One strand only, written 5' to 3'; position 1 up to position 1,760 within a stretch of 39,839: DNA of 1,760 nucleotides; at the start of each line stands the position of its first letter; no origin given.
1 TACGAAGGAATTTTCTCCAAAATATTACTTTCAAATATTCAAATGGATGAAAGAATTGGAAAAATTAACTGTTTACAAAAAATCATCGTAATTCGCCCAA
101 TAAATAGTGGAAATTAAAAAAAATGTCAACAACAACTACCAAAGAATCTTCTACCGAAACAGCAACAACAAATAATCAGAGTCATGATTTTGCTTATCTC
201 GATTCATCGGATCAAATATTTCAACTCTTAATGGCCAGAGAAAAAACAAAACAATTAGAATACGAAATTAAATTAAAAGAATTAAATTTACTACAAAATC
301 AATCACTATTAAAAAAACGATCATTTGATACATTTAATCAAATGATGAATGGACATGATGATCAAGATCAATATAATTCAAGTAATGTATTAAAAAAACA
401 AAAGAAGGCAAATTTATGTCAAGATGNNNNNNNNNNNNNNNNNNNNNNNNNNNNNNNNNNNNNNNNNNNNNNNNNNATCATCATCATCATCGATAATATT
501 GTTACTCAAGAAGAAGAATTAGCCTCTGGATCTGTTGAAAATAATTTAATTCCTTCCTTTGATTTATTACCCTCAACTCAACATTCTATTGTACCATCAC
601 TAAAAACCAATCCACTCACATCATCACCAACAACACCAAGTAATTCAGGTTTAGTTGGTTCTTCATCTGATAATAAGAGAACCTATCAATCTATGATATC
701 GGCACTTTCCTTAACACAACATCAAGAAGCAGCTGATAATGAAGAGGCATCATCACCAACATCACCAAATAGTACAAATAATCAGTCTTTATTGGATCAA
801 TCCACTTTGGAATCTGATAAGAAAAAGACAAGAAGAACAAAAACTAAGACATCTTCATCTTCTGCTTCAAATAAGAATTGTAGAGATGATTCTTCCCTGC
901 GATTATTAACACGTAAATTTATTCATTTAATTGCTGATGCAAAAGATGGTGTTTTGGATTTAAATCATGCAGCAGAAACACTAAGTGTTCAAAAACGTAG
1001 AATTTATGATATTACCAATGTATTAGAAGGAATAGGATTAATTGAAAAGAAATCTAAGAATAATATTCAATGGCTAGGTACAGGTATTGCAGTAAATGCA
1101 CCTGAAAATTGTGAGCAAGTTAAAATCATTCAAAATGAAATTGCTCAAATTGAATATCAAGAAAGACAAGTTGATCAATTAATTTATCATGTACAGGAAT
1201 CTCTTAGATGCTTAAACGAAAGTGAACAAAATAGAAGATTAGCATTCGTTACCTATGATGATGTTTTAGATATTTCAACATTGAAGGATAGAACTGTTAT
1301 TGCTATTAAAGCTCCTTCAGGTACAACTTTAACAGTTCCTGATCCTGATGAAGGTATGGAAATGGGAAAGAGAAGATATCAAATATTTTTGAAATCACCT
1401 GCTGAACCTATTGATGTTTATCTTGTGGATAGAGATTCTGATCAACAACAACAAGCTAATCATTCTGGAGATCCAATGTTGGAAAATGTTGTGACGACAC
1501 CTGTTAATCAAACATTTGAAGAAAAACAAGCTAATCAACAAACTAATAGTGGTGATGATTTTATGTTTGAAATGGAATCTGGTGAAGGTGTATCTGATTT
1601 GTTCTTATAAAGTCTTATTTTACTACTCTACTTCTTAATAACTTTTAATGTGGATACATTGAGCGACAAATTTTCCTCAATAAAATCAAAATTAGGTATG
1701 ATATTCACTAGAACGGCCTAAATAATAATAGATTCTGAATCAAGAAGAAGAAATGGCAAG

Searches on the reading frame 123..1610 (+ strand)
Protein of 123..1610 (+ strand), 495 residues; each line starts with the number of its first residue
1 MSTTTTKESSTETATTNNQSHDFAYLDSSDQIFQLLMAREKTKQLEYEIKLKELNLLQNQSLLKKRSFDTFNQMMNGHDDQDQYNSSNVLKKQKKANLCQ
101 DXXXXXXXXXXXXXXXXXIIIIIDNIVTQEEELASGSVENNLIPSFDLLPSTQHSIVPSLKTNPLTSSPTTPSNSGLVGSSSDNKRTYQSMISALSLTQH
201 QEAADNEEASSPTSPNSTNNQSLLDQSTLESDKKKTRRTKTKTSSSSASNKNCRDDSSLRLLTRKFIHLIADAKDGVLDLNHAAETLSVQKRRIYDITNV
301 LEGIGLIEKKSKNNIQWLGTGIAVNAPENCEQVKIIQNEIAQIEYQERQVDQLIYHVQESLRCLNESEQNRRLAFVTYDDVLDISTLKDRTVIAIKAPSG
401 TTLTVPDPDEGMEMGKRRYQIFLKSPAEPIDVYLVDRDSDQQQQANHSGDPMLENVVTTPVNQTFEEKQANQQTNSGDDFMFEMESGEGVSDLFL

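Call 7: search_protein_families(library=pfam, proteins=[window:123-1610:+], max_evalue=0.1)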
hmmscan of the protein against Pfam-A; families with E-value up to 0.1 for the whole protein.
window:123-1610:+ (495 aa): 3 families
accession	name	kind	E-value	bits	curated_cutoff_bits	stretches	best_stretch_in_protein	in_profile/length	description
PF16421.10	E2F_CC-MB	-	4.2e-31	107.4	33.9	1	337-435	2-95/96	E2F transcription factor CC-MB domain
PF02319.26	E2F_TDP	-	2.4e-28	98.1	25.7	1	256-319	2-65/65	E2F/DP family winged-helix DNA-binding domain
PF01978.25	TrmB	-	0.059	13.7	25.6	0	279-313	24-58/68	Sugar-specific transcriptional regulator TrmB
